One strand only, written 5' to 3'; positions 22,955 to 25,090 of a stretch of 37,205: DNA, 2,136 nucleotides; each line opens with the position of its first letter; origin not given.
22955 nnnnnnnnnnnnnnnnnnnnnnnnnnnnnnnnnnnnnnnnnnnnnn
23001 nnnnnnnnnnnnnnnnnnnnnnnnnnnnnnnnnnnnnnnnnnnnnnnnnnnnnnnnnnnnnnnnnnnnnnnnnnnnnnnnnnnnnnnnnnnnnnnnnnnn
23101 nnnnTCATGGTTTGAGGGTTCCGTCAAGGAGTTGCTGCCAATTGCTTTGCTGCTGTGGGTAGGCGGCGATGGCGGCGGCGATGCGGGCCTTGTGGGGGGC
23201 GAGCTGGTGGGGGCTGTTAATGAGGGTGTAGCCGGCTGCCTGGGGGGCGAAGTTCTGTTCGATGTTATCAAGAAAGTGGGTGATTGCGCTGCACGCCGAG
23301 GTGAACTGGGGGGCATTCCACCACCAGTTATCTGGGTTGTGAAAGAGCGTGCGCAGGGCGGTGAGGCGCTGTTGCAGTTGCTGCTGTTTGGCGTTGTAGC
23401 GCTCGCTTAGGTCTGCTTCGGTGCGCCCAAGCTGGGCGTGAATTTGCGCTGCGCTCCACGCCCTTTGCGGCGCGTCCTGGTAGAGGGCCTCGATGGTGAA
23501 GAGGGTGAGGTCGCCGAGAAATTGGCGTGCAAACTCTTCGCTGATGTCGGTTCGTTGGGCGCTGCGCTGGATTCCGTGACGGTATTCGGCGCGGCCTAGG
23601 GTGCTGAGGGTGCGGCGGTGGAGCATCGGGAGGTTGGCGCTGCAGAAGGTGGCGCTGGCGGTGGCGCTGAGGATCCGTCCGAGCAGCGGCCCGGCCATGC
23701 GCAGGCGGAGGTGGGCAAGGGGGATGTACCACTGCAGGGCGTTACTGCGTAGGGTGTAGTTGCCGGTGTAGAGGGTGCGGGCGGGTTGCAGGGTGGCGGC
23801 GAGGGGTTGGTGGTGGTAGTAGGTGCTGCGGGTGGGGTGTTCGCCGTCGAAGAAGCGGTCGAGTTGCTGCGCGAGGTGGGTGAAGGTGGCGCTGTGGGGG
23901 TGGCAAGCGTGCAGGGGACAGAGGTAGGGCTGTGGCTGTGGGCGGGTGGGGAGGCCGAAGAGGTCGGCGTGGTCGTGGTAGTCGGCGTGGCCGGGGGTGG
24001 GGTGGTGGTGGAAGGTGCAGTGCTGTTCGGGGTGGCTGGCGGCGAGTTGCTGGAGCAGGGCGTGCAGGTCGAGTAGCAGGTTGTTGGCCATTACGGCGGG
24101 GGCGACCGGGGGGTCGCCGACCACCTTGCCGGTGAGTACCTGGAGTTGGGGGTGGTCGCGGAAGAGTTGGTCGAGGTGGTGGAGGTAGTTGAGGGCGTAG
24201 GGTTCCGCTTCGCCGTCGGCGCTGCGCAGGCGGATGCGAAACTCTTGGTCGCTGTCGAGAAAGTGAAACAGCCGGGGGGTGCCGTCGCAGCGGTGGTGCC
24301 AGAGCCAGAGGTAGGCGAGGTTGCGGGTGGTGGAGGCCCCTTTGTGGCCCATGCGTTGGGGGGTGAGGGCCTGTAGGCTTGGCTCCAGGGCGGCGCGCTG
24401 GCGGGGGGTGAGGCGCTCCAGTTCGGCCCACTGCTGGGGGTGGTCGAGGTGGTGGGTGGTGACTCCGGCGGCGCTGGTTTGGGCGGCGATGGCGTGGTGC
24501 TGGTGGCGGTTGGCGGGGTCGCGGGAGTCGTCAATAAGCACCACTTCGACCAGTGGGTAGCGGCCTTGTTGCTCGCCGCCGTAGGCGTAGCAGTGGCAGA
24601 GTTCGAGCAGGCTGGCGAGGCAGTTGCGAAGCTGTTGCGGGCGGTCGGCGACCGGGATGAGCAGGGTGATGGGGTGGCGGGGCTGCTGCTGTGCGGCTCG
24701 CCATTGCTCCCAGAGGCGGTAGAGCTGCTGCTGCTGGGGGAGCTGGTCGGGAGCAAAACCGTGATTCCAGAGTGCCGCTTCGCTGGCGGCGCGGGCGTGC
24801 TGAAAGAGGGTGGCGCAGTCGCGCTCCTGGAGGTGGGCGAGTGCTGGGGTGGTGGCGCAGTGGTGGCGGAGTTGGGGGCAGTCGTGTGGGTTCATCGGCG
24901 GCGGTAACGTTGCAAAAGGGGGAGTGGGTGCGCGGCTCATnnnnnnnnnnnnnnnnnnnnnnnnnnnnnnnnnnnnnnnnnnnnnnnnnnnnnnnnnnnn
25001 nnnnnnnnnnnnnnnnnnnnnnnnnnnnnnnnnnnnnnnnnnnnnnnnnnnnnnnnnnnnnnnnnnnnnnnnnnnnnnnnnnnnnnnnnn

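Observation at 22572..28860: Tightly coupled six-gene operon of unassignable function (S24-like / SDR / GtrB-like GT / ThDP carboligase-like / GT-A-like 611 aa / sulfotransferase-like)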

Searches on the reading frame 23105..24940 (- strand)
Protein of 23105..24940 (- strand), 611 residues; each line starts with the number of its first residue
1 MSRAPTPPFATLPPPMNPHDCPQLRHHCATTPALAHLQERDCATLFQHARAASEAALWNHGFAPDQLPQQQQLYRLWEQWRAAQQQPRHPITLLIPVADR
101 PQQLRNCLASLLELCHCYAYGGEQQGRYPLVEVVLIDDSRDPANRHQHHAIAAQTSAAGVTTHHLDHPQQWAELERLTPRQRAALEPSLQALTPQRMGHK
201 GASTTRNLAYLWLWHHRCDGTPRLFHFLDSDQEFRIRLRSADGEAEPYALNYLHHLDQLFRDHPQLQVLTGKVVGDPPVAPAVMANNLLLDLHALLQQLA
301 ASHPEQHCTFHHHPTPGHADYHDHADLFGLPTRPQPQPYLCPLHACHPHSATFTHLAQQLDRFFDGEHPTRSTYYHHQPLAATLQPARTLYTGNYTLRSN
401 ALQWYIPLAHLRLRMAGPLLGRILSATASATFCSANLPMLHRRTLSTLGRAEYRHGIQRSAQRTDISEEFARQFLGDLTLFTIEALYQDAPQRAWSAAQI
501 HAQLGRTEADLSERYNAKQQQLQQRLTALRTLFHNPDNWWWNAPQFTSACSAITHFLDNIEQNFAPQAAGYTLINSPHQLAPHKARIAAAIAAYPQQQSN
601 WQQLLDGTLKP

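Call 3: search_protein_families(library=pfam, proteins=[window:23105-24940:-], max_evalue=0.01)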
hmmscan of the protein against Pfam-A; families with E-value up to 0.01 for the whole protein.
window:23105-24940:- (611 aa): 1 family
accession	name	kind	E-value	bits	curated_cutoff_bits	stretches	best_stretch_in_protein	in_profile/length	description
PF19787.4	DUF6271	-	0.00014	21.4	25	1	105-218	11-120/434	Family of unknown function (DUF6271)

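Call 4: search_protein_families(library=ncbifam, proteins=[window:23105-24940:-], max_evalue=0.01)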
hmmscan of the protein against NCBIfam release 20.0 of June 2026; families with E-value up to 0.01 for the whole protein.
window:23105-24940:- (611 aa): 1 family
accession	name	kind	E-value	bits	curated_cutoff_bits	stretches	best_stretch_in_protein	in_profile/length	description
TIGR03965.1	mycofact_glyco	equivalog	0.001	18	280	0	85-149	70-124/467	mycofactocin biosynthesis glycosyltransferase MftF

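Call 8: find_encoding_contigs(protein=window:23105-24940:-, flank=10000, max_places=6)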
Protein window:23105-24940:- (611 aa): no gene with exactly this product is on record in the collection.

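Call 10: find_homologous_proteins(query=window:23105-24940:-, max_evalue=0.001)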
Query window:23105-24940:- (611 aa): 1722 proteins with E <= 0.001 among 8000 candidates; the best 120 are listed.
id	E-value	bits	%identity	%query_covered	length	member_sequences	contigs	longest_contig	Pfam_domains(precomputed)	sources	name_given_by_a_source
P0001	0.0e+0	1420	100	100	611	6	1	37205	-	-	-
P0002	5.3e-158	545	47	94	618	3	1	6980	-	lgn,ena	-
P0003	6.2e-148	512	45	90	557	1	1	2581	-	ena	-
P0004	1.9e-147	511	44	91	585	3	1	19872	-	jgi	jgi:hypothetical protein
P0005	9.1e-147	508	44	91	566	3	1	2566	-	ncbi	-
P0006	9.7e-147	508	44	91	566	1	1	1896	-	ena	-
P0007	1.8e-146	507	43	91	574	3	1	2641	-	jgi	jgi:hypothetical protein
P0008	1.9e-145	504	43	91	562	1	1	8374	-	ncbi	-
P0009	1.4e-144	501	41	98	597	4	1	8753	-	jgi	jgi:hypothetical protein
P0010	1.8e-144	501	43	91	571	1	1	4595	-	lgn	-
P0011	2.3e-144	500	45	92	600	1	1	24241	-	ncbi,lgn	ncbi:hypothetical protein [Endothiovibrio diazotrophicus]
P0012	4.1e-144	500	43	91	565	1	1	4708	-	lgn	-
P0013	1.9e-143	497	47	91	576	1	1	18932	-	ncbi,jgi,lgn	-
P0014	3.4e-143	497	44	91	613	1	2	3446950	-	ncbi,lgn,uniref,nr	ncbi:hypothetical protein BOW53_01985 [Solemya pervernicosa gill symbiont]|uniref:Uncharacterized pr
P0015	6.6e-143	496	45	90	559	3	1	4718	-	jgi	jgi:hypothetical protein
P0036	4.5e-139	483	42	94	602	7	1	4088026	-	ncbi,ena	-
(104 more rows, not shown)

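Call 11: find_encoding_contigs(protein=P0014, flank=10000, max_places=2)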
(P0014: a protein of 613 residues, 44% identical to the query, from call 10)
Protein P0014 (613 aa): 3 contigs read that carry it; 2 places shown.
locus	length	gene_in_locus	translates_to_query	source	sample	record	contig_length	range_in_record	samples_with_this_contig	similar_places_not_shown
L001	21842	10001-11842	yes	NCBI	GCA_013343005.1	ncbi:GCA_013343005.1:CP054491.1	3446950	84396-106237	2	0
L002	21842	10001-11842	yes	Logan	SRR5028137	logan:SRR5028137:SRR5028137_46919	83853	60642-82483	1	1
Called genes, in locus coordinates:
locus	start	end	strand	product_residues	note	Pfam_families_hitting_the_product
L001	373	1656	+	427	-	PF00890:FAD_binding_2, PF01134:GIDA (faint), PF01266:DAO (weak), PF03486:HI0933_like (faint), PF07992:Pyr_redox_2 (faint), PF12831:FAD_oxidored, PF13450:NAD_binding_8, PF13738:Pyr_redox_3 (faint)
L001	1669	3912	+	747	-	PF01266:DAO (weak), PF07992:Pyr_redox_2, PF12831:FAD_oxidored, PF13450:NAD_binding_8, PF13237:Fer4_10 (weak), PF14697:Fer4_21 (weak), PF13187:Fer4_9, PF02662:FlpD, +7 more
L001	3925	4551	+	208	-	PF12838:Fer4_7 (weak), PF13183:Fer4_8, PF13187:Fer4_9, PF13237:Fer4_10 (weak), PF13534:Fer4_17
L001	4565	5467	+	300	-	PF02754:CCG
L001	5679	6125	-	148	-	PF09905:VF530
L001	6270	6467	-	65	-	-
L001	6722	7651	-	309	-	PF02668:TauD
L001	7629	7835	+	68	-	-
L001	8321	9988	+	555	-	PF02776:TPP_enzyme_N, PF00205:TPP_enzyme_M, PF02775:TPP_enzyme_C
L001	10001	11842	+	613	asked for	-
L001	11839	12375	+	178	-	-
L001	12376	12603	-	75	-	-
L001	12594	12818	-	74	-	-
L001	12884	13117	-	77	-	-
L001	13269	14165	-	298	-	PF03692:CxxCxxCC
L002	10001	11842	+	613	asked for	-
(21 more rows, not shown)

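Call 12: find_encoding_contigs(protein=P0036, flank=10000, max_places=2)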
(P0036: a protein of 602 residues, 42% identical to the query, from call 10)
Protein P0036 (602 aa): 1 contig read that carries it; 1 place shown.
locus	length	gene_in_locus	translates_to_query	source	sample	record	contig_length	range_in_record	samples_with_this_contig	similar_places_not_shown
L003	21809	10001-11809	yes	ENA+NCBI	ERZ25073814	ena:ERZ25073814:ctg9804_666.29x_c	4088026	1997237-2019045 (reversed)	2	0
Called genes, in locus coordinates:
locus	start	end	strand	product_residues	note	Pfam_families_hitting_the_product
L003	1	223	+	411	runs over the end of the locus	PF14690:Zn_ribbon_ISL3, PF13542:HTH_Tnp_ISL3, PF01610:DDE_Tnp_ISL3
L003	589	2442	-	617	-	PF00920:ILVD_EDD_N, PF24877:ILV_EDD_C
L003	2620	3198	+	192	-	PF00440:TetR_N, PF21993:TetR_C_13_2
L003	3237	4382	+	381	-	PF04389:Peptidase_M28 (weak), PF01546:Peptidase_M20, PF07687:M20_dimer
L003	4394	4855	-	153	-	PF02643:DUF192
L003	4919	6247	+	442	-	PF00696:AA_kinase, PF00583:Acetyltransf_1, PF13673:Acetyltransf_10 (weak), PF13508:Acetyltransf_7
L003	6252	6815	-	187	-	PF16036:Chalcone_3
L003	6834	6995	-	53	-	-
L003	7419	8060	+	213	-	PF00497:SBP_bac_3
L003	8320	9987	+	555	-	PF02776:TPP_enzyme_N, PF00205:TPP_enzyme_M, PF02775:TPP_enzyme_C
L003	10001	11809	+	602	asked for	-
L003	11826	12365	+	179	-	-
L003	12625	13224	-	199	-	PF13875:DUF4202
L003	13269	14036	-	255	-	PF13578:Methyltransf_24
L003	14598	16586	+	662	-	PF03600:CitMHS, PF02080:TrkA_C (faint), PF00939:Na_sulph_symp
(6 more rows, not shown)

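Call 14: find_related_loci(query=A1, collection=genome_contigs, flank=10000)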
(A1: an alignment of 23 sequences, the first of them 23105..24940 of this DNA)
Query A1 (611 aa) in genome_contigs; peptide patterns used: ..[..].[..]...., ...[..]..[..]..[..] (x = any residue, [..] = any of these).
307 stretches matched a pattern; 301 encode a relative of the query (tblastn E <= 1e-3); the best 80 are kept; 80 distinct loci.
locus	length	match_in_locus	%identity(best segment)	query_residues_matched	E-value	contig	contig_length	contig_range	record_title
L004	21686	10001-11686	41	45-605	2e-149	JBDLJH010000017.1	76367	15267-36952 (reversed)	MAG: Pseudomonadota bacterium isolate MAG083 MAG083_17, whole genome shotgun sequence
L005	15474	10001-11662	43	51-605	2e-149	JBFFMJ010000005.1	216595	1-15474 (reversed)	MAG: Thiohalomonadaceae bacterium isolate Mix_mud18.2022.04.44 k141_1361242_length_216595_cov_35.8541, whole genome shot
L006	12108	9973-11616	43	67-605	9e-149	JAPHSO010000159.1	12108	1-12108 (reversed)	MAG: Gammaproteobacteria bacterium isolate N2S-Bin_11 c_000000378781, whole genome shotgun sequence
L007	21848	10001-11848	40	2-605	5e-147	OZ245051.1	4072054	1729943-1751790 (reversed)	MAG: Sedimenticolaceae bacterium isolate 9f9d7339-0042-4cb7-a141-f72079882acd genome assembly, chromosome: 1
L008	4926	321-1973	43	54-605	1e-148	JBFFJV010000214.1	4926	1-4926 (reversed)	MAG: Thiohalomonadaceae bacterium isolate Mix_mud17.2022.03.51 k141_1169603_length_4926_cov_11.0002, whole genome shotgu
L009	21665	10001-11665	46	54-605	2e-145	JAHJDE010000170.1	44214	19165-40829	MAG: Gammaproteobacteria bacterium isolate Modern_marine.mb.35 Modern_marine.mb.35_k141_1525055, whole genome shotgun se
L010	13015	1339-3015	42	54-611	3e-143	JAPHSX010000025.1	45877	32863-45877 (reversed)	MAG: Gammaproteobacteria bacterium isolate N3S-Bin_5 c_000000171159, whole genome shotgun sequence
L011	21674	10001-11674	45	54-611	8e-143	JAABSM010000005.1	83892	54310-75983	MAG: Gammaproteobacteria bacterium isolate S13.Bin138 NODE_5_length_83892_cov_25.0119, whole genome shotgun sequence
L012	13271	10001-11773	40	17-603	6e-143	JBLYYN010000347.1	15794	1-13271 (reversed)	MAG: Gammaproteobacteria bacterium isolate DBRS2.bin3 k97_938108, whole genome shotgun sequence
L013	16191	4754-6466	38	41-608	2e-142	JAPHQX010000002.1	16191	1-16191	MAG: Gammaproteobacteria bacterium isolate N1D-Bin_17 c_000000781374, whole genome shotgun sequence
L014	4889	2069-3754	42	45-605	2e-144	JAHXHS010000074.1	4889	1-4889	MAG: Candidatus Thiodiazotropha sp. (ex Epidulcina cf. delphinae) isolate 3502H_Th2 c_000000000500, whole genome shotgun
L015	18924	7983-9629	43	52-605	2e-143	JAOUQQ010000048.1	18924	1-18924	MAG: Chromatiales bacterium isolate 8_1_Oct_SF_Bin95 8_1_Oct_SF_Bin95_scaffold_1406_c1, whole genome shotgun sequence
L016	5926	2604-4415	42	7-605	1e-142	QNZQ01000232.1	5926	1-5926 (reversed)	MAG: Gammaproteobacteria bacterium isolate MAG 60 Ga0226836_10007839, whole genome shotgun sequence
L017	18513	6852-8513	47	52-605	8e-142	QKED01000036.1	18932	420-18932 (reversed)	MAG: Gammaproteobacteria bacterium isolate SZUA-467 scaffold_7767, whole genome shotgun sequence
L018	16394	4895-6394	46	88-592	3e-141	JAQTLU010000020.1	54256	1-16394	MAG: Gallionellaceae bacterium isolate STA_24 NODE_1151_length_54256_cov_20.665614_Sandtown_A, whole genome shotgun sequ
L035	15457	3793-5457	43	54-605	1e-135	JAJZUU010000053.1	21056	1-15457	MAG: Proteobacteria bacterium isolate SKS4.bin47 NODE_3659_length_21056_cov_5.861054, whole genome shotgun sequence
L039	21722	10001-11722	39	41-605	4e-135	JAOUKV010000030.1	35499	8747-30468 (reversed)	MAG: Gammaproteobacteria bacterium isolate 8_1_Jan_SF_Bin56 8_1_Jan_SF_Bin56_scaffold_449_c1, whole genome shotgun seque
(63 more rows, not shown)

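Call 19: search_solved_structures(query=A1, max_evalue=10, show_alignments=2)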
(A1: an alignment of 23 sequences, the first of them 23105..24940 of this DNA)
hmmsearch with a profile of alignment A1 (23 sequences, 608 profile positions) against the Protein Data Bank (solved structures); distinct sequences matched with E-value up to 10: 5.
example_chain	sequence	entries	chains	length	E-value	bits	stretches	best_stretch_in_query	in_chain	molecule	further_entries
2f6a_A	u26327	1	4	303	0.39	12.2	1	485-563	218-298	Collagen adhesin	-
2f68_X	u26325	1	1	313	0.4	12.2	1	485-563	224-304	Collagen adhesin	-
9d2f_F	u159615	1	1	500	1.3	10.5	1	98-130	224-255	Putative malate dehydrogenase 1B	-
5xea_A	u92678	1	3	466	1.4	10.4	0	415-438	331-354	Envelope glycoprotein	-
5fsz_A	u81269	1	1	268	2.5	9.6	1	84-112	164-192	MACRODOMAIN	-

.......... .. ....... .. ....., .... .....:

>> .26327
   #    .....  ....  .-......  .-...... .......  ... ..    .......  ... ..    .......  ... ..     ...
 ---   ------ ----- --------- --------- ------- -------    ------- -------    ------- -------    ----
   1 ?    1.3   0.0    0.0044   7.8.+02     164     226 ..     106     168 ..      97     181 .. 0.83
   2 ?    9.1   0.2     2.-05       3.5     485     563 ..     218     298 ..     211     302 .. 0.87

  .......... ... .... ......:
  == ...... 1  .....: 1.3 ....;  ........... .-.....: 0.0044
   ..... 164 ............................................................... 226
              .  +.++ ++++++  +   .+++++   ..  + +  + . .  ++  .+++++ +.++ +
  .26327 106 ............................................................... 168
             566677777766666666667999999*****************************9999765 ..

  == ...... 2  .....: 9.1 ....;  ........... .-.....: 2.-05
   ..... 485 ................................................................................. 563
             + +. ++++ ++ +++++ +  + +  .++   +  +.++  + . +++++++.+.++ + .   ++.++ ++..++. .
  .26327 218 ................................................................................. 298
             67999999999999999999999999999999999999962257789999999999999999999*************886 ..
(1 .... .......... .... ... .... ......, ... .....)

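Call 32: predict_structure(alignment_id=A1)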
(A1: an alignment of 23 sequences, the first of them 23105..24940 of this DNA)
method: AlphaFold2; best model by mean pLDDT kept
length: 611 residues; sequences in the alignment: 23
mean_pLDDT: 89.9   pTM: 0.91
mean pLDDT of the five models: 89.9, 89.8, 87.4, 86.4, 86.0
residues with pLDDT >= 90: 428; 70-90: 143; 50-70: 29; < 50: 11
segments of 3 or more residues with pLDDT < 50: 1-11
pLDDT, mean of each block of 10 residues (from residue 1): 37 61 87 86 91 89 92 93 92 97 98 97 93 98 97 98 97 94 93 92 95 93 96 91 87 96 96 80 92 96 94 59 67 79 90 95 89 87 91 93 94 90 89 94 86 85 90 94 89 89 96 94 97 97 95 97 93 92 95 93 88 56
secondary structure, 60 per line:
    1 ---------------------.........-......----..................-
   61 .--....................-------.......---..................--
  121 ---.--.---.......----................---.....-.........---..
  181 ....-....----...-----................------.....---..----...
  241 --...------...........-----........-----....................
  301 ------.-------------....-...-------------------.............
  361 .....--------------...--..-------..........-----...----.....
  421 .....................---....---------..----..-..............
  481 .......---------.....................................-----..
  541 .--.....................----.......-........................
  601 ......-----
elements in order: H22-30 H32-37 H42-58 H64-83 E91-97 H101-118 E131-137 H142-157 E161-165 H167-175 H179-184 H186-189 H202-217 E224-228 E238-240 E243-245 H252-262 E268-275 H281-300 H321-324 H349-365 E394-398 H399-403 H416-431 E432-441 H445-448 H467-487 H497-533 H544-564 H569-575 H577-606

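Call 34: fold_search(model_id=the predicted structure, library=pdb)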
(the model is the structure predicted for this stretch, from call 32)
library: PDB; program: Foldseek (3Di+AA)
matches with E <= 10: 541; with E <= 0.001: 23
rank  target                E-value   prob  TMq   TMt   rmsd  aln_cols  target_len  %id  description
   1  9yq5_A                2.5e-05  1.00  0.30  0.35  18.8       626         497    6  Chlorella virus hyaluronan synthase bound to an inserted UDP-GlcA (released 2025-12-10)
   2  7sp8_A                4.0e-05  1.00  0.30  0.35  22.7       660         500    8  Chlorella virus Hyaluronan Synthase bound to UDP-GlcNAc (released 2022-04-06)
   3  9yq2_A                1.1e-04  1.00  0.26  0.32  24.8       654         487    7  Chlorella virus hyaluronan synthase bound to DDM (released 2025-12-10)
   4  9yq4_A                1.5e-04  1.00  0.26  0.31  23.9       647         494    8  Chlorella virus hyaluronan synthase bound to a proofreading UDP-GlcA (released 2025-12-10)
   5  9nj1_D                1.6e-04  1.00  0.30  0.29  16.1       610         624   11  GlfT2 from Nocardia brasiliensis Bound to Galf Tetrasaccharide (released 2026-03-11)
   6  9dtp_C                2.2e-04  1.00  0.31  0.30  16.0       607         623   10  GlfT2 from Nocardia brasiliensis (released 2025-10-08)
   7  4fix_A                2.4e-04  1.00  0.31  0.30  14.3       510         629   10  Crystal Structure of GlfT2 (released 2012-06-20)
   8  9nj0_A                2.7e-04  1.00  0.30  0.29  16.0       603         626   10  GlfT2 from Nocardia brasiliensis Bound to Galf Trisaccharide (released 2026-03-11)
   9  2z86_D                3.3e-04  1.00  0.25  0.26  13.1       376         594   12  Crystal structure of chondroitin polymerase from Escherichia coli strain K4 (K4CP) complexed with UDP-GlcUA and UDP (released 2008-09-16)
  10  9jn3_A                3.3e-04  1.00  0.25  0.47  15.8       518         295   10  Crystal structure of AvpGT in complex with Ara-A (released 2025-01-29)
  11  6h1j_B                3.3e-04  1.00  0.23  0.41  16.4       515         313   11  TarP native (released 2018-09-26)
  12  6yv7_B                3.4e-04  1.00  0.28  0.47  19.7       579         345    9  Mannosyltransferase PcManGT from Pyrobaculum calidifontis (released 2020-07-22)
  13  2z86_B                3.6e-04  1.00  0.26  0.26  13.6       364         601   11  Crystal structure of chondroitin polymerase from Escherichia coli strain K4 (K4CP) complexed with UDP-GlcUA and UDP (released 2008-09-16)
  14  2bo7_A                3.9e-04  1.00  0.29  0.44  18.5       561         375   11  DISSECTION OF MANNOSYLGLYCERATE SYNTHASE: AN ARCHETYPAL MANNOSYLTRANSFERASE (released 2005-06-06)
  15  9nj1_A                4.7e-04  1.00  0.31  0.30  15.8       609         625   10  GlfT2 from Nocardia brasiliensis Bound to Galf Tetrasaccharide (released 2026-03-11)
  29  2y4j_A                1.6e-03  1.00  0.26  0.39  19.3       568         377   11  MANNOSYLGLYCERATE SYNTHASE IN COMPLEX WITH LACTATE (released 2011-02-02)
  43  2wvm_B                5.8e-03  1.00  0.28  0.43  10.7       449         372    9  H309A mutant of Mannosyl-3-phosphoglycerate synthase from Thermus thermophilus HB27 in complex with GDP-alpha-D-Mannos (released 2010-03-31)
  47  3kia_C                8.7e-03  1.00  0.27  0.48  11.5       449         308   10  Crystal structure of mannosyl-3-phosphoglycerate synthase from Rubrobacter xylanophilus (released 2010-11-03)
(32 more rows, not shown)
